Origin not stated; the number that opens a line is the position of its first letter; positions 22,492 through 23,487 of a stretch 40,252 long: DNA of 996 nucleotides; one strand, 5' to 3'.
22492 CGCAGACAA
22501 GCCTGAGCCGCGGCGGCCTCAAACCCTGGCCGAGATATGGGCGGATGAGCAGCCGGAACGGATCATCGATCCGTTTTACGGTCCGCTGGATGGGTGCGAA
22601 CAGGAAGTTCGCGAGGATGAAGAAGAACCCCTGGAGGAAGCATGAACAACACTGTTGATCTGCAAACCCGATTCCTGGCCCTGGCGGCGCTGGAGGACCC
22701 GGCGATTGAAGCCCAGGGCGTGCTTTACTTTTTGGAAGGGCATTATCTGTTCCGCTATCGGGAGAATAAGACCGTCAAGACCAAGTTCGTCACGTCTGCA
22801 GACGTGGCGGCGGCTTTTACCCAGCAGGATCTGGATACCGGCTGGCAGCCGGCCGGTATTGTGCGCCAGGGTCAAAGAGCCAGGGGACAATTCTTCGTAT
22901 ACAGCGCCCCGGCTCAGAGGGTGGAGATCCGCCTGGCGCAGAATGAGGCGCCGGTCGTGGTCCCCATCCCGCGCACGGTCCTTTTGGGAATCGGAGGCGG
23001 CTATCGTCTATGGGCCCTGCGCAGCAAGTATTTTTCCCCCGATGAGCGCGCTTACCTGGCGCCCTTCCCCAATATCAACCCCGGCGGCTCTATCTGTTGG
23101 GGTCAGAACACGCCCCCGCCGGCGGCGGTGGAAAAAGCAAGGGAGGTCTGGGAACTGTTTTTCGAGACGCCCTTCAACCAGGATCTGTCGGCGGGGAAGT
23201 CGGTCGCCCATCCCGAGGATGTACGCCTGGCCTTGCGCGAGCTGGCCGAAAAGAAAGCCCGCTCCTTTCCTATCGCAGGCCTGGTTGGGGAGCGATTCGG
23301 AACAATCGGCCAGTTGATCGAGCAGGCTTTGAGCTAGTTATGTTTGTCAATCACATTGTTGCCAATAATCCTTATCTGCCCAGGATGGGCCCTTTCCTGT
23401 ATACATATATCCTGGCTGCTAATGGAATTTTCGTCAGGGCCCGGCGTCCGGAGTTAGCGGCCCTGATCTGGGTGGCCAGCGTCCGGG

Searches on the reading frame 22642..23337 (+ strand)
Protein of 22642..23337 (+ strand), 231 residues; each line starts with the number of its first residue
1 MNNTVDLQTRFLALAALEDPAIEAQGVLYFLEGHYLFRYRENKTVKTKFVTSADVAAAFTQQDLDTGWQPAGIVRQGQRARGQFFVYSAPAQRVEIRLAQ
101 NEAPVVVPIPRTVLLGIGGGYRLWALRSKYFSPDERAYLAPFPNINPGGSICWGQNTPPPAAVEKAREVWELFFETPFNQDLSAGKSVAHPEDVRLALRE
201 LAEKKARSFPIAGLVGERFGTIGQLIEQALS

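Call 32: search_protein_families(library=phrogs, proteins=[window:22642-23337:+], max_evalue=0.01)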
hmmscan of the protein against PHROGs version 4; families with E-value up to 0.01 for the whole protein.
window:22642-23337:+ (231 aa): 0 families

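Call 72: search_protein_families(library=pfam, proteins=[window:22642-23337:+], max_evalue=0.001)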
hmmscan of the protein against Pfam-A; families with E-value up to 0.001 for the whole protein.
window:22642-23337:+ (231 aa): 1 family
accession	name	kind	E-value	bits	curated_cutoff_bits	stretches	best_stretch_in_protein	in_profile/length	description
PF14460.11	Prok-E2_D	-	1.5e-20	74.1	25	1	57-215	9-169/171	Prokaryotic E2 family D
